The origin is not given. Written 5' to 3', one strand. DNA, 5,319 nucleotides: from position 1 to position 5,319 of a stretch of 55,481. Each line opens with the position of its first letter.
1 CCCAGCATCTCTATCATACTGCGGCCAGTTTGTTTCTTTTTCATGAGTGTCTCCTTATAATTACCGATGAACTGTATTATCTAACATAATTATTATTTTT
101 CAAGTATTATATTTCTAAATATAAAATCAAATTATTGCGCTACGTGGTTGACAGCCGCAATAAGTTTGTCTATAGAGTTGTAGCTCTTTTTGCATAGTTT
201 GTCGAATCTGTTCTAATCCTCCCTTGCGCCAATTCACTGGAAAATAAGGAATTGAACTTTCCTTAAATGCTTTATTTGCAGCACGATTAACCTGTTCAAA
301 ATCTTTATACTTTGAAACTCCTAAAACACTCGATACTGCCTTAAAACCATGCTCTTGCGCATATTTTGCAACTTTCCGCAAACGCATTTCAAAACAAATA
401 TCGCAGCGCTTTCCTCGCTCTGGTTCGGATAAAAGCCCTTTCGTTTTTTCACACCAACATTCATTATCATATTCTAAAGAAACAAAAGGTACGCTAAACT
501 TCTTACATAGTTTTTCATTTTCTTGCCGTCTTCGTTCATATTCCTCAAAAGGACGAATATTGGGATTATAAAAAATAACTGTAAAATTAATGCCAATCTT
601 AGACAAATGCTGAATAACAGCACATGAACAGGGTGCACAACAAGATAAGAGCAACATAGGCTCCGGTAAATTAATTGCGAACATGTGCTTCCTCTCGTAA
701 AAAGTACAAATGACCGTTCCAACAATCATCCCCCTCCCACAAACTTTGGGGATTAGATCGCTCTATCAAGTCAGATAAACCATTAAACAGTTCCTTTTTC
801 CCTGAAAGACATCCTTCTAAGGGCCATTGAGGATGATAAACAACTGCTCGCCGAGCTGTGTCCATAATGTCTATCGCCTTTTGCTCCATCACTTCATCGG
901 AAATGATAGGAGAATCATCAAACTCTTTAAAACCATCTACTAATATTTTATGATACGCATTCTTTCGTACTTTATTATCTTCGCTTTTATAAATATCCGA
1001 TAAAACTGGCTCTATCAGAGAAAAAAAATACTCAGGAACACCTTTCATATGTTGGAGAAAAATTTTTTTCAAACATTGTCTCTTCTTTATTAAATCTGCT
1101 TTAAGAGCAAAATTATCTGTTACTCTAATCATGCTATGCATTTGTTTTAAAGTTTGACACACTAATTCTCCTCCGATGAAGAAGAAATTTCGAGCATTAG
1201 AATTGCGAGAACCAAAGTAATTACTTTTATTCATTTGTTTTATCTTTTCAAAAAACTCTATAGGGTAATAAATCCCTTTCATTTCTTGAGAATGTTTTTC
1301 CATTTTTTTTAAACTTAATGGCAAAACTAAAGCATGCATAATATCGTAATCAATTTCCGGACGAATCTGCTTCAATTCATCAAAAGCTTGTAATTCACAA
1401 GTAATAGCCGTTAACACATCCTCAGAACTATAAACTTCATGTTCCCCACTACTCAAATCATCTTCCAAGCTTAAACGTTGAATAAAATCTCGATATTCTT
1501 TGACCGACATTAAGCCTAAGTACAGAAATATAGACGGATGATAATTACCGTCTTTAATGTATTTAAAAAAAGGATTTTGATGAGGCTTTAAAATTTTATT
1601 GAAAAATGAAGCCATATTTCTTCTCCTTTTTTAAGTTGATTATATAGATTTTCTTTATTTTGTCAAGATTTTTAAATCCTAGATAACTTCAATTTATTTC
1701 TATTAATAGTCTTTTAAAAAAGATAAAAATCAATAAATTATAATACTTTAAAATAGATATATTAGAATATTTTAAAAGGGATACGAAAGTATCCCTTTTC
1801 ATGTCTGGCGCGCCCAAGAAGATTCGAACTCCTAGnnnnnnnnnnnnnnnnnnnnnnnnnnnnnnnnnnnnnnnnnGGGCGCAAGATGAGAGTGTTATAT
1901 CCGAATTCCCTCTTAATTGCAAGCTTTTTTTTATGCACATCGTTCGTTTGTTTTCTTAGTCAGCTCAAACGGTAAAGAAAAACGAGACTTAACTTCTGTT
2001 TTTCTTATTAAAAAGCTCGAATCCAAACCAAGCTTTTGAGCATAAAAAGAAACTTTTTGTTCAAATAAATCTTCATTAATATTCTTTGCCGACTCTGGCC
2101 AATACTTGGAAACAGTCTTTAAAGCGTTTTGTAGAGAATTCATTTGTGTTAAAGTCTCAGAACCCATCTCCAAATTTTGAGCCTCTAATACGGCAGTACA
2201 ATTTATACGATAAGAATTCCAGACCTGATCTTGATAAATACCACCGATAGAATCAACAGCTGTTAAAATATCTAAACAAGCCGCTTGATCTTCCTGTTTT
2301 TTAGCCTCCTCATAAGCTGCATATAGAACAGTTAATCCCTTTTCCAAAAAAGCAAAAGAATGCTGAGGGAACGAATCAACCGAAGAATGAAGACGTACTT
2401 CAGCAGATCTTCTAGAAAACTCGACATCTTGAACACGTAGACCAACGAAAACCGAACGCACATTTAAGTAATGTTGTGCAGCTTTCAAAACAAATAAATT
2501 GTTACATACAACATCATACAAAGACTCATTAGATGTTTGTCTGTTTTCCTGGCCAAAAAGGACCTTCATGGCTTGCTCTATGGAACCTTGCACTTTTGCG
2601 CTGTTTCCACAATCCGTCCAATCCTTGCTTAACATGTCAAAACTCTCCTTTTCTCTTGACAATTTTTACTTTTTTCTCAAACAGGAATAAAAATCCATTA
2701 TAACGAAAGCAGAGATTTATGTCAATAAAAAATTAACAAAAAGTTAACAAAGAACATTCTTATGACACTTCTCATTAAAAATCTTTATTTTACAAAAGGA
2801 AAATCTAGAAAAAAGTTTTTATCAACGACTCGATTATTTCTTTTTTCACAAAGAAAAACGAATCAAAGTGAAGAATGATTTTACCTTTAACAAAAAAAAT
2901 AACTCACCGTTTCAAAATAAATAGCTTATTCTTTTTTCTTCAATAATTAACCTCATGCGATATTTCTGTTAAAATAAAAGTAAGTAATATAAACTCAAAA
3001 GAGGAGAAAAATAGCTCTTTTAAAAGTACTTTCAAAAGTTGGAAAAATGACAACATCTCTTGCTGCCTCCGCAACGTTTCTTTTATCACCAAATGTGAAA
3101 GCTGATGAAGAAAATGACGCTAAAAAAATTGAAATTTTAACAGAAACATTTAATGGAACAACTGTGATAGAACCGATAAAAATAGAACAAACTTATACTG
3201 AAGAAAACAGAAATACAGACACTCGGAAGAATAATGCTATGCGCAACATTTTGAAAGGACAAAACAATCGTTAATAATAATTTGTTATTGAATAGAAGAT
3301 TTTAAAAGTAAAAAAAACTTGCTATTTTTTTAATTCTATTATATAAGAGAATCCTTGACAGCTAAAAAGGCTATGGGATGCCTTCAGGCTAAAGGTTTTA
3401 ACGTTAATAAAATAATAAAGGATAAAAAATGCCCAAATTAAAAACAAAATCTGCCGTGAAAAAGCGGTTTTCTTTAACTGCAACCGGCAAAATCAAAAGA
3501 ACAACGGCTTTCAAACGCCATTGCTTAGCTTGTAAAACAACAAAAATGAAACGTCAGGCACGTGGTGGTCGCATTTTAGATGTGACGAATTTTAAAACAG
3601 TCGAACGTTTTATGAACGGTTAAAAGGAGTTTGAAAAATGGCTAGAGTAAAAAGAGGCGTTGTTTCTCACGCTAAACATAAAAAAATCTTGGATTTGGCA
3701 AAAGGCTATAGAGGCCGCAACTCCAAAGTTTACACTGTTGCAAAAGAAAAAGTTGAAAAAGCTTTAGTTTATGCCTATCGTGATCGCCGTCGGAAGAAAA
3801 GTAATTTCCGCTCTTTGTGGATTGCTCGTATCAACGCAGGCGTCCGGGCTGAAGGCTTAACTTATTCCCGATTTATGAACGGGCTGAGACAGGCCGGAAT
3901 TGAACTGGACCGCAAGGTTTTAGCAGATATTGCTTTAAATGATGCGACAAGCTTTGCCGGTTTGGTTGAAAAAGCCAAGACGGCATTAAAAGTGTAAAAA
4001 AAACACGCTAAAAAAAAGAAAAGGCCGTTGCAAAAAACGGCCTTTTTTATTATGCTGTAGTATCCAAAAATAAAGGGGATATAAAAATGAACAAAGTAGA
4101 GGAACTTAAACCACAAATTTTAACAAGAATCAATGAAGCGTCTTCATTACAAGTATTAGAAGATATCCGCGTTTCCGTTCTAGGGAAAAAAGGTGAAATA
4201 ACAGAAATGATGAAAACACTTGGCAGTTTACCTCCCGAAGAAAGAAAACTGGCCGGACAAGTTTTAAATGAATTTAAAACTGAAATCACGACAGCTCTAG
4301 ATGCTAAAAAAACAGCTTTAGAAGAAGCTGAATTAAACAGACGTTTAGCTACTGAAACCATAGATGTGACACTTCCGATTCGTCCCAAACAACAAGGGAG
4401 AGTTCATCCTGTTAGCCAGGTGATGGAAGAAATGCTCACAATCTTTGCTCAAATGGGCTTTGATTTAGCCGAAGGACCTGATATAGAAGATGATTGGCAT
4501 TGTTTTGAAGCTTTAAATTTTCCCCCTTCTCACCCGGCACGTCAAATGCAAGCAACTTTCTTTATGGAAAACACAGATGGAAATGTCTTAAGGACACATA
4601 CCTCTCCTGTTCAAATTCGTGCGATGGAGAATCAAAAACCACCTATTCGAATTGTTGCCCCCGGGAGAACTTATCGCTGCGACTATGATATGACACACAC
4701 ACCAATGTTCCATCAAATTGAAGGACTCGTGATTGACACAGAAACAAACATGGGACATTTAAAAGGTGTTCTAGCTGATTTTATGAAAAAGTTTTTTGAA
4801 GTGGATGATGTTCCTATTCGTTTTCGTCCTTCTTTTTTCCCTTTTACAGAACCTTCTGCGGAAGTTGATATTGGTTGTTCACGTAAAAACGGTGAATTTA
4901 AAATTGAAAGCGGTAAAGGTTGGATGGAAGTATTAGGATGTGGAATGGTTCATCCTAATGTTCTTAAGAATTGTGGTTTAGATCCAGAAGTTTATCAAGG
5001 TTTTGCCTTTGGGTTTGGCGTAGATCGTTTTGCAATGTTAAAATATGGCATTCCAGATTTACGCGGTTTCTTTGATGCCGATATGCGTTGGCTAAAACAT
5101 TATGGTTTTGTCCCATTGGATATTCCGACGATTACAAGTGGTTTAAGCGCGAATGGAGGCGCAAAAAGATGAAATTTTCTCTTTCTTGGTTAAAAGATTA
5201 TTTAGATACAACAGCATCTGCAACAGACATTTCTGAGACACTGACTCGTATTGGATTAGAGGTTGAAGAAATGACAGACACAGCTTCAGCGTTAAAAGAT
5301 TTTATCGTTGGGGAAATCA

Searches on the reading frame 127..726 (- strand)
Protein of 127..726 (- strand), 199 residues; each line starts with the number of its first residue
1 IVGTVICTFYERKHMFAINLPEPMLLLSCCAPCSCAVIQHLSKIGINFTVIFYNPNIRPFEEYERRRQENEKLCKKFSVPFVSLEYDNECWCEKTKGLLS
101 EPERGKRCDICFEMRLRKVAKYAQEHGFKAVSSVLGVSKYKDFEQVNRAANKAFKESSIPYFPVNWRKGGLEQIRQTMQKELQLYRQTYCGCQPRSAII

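Call 12: search_protein_families(library=pfam, proteins=[window:127-726:-], max_evalue=0.001)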
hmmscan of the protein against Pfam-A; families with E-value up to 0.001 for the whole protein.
window:127-726:- (199 aa): 1 family
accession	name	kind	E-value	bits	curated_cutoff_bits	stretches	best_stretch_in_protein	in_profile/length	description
PF02677.20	QueH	-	1.4e-56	191.8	23.5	1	24-193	1-170/175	Epoxyqueuosine reductase QueH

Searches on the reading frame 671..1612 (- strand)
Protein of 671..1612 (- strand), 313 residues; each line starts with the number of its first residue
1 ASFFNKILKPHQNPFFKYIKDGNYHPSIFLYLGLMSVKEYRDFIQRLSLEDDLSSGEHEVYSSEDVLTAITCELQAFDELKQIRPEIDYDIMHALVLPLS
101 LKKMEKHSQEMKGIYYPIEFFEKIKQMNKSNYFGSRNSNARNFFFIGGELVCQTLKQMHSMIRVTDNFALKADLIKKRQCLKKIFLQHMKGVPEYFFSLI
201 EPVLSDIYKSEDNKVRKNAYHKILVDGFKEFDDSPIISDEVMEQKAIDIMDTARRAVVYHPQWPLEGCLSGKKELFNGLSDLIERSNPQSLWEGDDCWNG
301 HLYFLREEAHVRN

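Call 12: search_protein_families(library=pfam, proteins=[window:671-1612:-], max_evalue=0.001)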
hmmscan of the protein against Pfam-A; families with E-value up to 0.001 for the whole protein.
window:671-1612:- (313 aa): 0 families

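Call 31: search_protein_families(library=pfam, proteins=[window:671-1612:-], max_evalue=0.5)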
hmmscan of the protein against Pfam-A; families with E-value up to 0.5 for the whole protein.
window:671-1612:- (313 aa): 1 family
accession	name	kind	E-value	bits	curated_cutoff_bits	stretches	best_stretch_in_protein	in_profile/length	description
PF05068.17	MtlR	-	0.018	15.4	25.2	1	30-84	70-124/165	Mannitol repressor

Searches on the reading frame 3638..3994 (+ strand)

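Call 12: search_protein_families(library=pfam, proteins=[window:3638-3994:+], max_evalue=0.001)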
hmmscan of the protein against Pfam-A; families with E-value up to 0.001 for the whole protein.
window:3638-3994:+ (119 aa): 1 family
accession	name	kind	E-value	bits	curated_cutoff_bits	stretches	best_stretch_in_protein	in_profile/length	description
PF00453.23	Ribosomal_L20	-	1e-46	157.9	30.8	1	3-108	1-106/107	Ribosomal protein L20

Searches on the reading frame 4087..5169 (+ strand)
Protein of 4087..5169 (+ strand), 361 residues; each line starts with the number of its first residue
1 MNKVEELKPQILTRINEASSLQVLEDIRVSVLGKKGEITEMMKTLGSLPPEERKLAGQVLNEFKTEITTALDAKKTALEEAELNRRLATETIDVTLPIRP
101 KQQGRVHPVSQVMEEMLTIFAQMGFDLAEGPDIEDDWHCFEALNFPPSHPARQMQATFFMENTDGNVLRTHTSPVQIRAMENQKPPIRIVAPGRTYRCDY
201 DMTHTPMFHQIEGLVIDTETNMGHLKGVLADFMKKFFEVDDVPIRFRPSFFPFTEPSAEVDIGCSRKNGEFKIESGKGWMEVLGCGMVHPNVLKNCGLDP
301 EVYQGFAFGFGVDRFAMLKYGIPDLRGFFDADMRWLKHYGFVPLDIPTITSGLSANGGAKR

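Call 12: search_protein_families(library=pfam, proteins=[window:4087-5169:+], max_evalue=0.001)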
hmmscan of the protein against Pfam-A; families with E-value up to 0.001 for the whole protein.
window:4087-5169:+ (361 aa): 2 families
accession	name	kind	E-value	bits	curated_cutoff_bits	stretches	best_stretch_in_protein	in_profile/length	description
PF01409.25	tRNA-synt_2d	-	1.1e-99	333.4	19.8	1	91-338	1-245/246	tRNA synthetases class II core domain (F)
PF02912.23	Phe_tRNA-synt_N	-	3.9e-27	94.4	22.3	1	20-87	2-69/69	Aminoacyl tRNA synthetase class II, N-terminal domain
